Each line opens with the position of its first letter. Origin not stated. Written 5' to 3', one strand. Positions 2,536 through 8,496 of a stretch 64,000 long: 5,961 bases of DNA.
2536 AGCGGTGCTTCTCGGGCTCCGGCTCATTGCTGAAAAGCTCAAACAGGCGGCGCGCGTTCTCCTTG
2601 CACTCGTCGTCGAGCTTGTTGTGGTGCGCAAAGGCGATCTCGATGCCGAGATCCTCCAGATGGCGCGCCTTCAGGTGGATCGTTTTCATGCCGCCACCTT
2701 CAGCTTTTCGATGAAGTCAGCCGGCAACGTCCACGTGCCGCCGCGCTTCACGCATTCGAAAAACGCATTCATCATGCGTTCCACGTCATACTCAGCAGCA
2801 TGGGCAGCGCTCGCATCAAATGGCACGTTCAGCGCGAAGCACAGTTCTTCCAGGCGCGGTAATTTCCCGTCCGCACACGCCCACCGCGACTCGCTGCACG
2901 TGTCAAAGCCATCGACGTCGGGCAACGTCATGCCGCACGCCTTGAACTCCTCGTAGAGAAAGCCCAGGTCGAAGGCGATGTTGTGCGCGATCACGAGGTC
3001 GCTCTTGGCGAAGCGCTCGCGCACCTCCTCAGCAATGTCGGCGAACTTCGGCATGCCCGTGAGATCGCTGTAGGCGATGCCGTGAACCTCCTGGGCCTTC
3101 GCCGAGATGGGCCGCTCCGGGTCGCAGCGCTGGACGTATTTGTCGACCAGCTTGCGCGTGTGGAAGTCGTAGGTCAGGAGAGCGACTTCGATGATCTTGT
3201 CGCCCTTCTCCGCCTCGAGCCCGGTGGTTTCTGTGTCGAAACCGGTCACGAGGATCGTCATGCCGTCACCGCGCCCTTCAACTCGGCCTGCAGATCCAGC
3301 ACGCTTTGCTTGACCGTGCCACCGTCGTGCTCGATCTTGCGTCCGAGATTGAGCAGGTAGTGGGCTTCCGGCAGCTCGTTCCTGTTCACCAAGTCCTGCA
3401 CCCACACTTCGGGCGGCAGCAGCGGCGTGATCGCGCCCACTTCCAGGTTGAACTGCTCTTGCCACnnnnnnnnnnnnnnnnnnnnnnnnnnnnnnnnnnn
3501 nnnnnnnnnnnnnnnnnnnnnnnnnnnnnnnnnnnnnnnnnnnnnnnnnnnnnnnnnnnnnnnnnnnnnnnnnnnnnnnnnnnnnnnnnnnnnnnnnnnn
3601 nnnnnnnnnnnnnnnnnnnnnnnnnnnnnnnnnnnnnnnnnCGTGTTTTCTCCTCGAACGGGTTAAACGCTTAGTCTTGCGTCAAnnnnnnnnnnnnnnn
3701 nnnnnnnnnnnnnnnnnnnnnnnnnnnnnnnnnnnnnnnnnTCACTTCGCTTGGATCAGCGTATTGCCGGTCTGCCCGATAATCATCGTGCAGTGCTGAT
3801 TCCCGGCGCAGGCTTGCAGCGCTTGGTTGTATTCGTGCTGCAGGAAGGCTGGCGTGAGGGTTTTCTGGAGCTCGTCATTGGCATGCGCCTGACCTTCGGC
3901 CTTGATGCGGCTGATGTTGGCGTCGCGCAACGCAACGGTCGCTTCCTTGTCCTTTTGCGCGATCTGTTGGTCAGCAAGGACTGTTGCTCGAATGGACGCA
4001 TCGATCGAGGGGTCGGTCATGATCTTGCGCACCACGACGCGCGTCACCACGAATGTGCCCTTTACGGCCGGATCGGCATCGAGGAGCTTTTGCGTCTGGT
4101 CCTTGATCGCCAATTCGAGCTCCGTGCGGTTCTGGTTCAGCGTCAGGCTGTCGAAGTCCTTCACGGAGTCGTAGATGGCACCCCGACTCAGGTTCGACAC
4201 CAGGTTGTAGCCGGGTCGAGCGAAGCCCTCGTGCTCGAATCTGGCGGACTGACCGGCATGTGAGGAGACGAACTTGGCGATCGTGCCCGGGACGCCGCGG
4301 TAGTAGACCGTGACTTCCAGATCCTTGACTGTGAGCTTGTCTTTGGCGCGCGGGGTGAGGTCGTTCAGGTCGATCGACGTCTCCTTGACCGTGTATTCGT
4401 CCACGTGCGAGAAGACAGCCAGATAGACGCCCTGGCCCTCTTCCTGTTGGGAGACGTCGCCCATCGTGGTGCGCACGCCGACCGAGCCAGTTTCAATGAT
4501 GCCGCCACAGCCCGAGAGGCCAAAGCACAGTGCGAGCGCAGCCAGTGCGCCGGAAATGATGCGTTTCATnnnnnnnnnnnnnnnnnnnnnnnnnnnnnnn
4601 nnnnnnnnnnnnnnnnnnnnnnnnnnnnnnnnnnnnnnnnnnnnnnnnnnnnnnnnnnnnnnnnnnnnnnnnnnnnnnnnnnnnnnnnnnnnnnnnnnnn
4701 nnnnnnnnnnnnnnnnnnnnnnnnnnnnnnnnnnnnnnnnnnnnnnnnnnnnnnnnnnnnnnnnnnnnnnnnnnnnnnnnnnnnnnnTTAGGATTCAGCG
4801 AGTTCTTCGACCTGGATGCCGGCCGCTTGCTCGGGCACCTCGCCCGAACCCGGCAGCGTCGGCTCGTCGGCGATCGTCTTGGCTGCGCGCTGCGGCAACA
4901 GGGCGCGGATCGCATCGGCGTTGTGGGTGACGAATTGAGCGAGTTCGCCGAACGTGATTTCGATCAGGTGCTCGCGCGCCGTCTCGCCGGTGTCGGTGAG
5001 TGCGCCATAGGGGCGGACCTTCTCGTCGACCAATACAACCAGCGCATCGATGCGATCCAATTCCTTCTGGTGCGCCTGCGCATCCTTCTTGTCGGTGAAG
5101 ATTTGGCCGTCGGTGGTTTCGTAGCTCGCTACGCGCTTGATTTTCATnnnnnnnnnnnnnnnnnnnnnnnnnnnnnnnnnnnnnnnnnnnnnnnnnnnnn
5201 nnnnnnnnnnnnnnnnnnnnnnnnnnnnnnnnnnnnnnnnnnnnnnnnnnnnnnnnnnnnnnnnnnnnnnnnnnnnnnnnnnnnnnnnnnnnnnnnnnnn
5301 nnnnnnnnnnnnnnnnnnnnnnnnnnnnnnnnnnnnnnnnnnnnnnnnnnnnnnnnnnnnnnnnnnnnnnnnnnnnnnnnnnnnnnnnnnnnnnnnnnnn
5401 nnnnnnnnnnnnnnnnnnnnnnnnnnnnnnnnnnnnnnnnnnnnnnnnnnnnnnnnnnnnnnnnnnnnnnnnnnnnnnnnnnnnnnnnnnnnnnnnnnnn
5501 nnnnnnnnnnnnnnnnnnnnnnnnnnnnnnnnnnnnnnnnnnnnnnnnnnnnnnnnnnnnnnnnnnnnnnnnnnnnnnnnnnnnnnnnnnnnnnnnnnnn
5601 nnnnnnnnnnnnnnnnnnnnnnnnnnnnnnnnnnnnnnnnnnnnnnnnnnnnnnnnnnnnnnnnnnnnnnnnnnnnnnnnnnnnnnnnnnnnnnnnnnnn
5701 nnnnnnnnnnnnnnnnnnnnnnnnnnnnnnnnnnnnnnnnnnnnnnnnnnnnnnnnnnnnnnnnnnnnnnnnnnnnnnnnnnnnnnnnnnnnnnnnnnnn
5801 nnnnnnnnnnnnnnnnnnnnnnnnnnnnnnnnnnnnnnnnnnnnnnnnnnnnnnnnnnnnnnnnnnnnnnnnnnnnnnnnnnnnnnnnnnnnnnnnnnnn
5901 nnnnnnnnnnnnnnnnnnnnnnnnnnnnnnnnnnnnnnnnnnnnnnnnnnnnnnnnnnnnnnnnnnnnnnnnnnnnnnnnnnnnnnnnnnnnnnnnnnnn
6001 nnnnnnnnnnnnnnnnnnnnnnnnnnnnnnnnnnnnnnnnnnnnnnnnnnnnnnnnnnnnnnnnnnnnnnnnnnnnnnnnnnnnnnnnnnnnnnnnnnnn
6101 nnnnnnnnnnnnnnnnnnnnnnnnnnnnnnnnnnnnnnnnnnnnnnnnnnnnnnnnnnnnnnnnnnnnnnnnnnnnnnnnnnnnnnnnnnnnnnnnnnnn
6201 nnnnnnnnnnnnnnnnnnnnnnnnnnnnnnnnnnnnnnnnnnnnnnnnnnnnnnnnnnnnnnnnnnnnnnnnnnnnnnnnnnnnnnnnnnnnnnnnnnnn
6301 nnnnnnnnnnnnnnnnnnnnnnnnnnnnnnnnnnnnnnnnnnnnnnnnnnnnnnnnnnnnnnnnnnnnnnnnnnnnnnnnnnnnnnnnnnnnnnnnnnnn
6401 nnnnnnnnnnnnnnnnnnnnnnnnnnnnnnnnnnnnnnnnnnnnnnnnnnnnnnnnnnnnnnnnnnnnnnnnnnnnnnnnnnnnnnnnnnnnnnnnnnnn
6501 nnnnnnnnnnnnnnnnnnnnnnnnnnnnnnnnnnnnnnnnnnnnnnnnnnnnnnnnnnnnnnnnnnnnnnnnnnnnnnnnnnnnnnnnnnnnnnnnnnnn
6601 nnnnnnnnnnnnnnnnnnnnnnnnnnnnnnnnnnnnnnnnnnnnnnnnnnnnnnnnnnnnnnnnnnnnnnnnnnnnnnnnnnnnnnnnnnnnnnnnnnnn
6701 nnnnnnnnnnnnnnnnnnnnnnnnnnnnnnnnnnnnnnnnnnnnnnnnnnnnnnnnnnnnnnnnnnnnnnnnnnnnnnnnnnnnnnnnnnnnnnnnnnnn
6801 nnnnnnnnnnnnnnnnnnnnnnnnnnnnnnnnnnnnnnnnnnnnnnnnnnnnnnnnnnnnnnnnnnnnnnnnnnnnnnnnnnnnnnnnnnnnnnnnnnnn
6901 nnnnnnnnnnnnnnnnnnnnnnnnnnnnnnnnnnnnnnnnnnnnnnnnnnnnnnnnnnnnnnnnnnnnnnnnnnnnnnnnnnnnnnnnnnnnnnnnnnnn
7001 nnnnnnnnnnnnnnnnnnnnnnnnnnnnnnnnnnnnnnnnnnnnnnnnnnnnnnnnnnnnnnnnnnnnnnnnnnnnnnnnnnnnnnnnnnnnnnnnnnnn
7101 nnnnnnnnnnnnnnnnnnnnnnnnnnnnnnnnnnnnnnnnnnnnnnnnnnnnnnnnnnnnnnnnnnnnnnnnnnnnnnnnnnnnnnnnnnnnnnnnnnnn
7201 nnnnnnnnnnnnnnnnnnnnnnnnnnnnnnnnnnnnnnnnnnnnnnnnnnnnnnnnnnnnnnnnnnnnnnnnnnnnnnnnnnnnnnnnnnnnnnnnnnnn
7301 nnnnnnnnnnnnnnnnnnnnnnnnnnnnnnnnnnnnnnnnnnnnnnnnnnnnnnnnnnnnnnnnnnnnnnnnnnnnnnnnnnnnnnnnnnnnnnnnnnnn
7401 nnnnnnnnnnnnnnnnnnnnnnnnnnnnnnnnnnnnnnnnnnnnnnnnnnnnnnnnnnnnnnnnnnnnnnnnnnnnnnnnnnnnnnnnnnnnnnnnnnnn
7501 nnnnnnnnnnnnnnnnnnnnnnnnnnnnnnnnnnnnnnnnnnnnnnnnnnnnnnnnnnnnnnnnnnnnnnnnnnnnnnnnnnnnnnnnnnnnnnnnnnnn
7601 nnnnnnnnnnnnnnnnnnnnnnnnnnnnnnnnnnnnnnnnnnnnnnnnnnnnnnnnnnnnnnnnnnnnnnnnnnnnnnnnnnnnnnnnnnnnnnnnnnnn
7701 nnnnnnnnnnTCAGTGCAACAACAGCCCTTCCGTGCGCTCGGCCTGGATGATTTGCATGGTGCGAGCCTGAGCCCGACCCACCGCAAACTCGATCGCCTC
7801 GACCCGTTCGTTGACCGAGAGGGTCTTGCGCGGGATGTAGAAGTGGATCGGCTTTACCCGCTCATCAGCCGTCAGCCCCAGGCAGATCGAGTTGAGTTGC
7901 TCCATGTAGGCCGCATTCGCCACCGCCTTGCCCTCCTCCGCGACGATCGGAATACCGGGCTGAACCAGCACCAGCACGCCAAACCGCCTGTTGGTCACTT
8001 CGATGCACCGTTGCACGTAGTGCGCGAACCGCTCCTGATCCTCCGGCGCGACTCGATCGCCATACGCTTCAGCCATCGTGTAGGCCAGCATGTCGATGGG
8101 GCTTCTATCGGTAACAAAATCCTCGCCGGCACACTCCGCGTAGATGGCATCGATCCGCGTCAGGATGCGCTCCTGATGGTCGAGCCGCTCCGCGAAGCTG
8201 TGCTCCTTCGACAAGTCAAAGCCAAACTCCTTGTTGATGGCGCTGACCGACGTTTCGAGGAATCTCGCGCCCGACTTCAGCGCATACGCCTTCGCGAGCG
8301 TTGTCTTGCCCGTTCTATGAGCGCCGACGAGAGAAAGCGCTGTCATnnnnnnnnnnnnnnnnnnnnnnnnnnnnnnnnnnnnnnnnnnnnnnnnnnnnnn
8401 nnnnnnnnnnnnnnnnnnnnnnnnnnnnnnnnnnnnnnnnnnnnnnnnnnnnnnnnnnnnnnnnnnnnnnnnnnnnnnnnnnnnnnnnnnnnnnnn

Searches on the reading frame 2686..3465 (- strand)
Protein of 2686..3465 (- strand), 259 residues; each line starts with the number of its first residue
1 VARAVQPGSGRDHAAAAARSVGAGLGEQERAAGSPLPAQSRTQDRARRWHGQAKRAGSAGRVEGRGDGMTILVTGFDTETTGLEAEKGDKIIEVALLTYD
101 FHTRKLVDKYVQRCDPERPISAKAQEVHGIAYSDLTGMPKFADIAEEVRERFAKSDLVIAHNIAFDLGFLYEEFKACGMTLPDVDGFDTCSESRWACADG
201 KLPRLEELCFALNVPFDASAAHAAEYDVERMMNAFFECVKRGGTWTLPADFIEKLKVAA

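Call 41: search_protein_families(library=pfam, proteins=[window:2686-3465:-], max_evalue=0.01)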
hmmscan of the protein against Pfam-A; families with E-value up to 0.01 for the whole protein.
window:2686-3465:- (259 aa): 1 family
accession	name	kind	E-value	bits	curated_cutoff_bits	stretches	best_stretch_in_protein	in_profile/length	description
PF00929.31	RNase_T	-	2.3e-25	90.5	24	1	76-235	3-164/164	Exonuclease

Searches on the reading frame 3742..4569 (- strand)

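Call 41: search_protein_families(library=pfam, proteins=[window:3742-4569:-], max_evalue=0.01)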
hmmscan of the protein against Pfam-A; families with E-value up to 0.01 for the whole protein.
window:3742-4569:- (275 aa): 1 family
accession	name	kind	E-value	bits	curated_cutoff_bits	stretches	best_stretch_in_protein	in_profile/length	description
PF01145.31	Band_7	-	2.6e-11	44.3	23.6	1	24-210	2-172/176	SPFH domain / Band 7 family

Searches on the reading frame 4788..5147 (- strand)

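Call 41: search_protein_families(library=pfam, proteins=[window:4788-5147:-], max_evalue=0.01)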
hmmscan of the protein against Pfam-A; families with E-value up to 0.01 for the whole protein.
window:4788-5147:- (119 aa): 1 family
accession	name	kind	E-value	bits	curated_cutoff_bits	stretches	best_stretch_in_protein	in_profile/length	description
PF07130.17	YebG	-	0.0018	18.6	27.5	1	15-43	17-45/74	YebG protein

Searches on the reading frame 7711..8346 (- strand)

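Call 63: search_protein_families(library=pfam, proteins=[window:7711-8346:-], max_evalue=0.01)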
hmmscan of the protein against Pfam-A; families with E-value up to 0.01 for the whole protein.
window:7711-8346:- (211 aa): 2 families
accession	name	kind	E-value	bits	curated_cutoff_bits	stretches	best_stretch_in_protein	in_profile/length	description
PF13521.12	AAA_28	-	8.2e-05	23.3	27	1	6-101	4-99/164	AAA domain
PF00004.35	AAA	-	0.00016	22.5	21.2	1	6-55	3-53/131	ATPase family associated with various cellular activities (AAA)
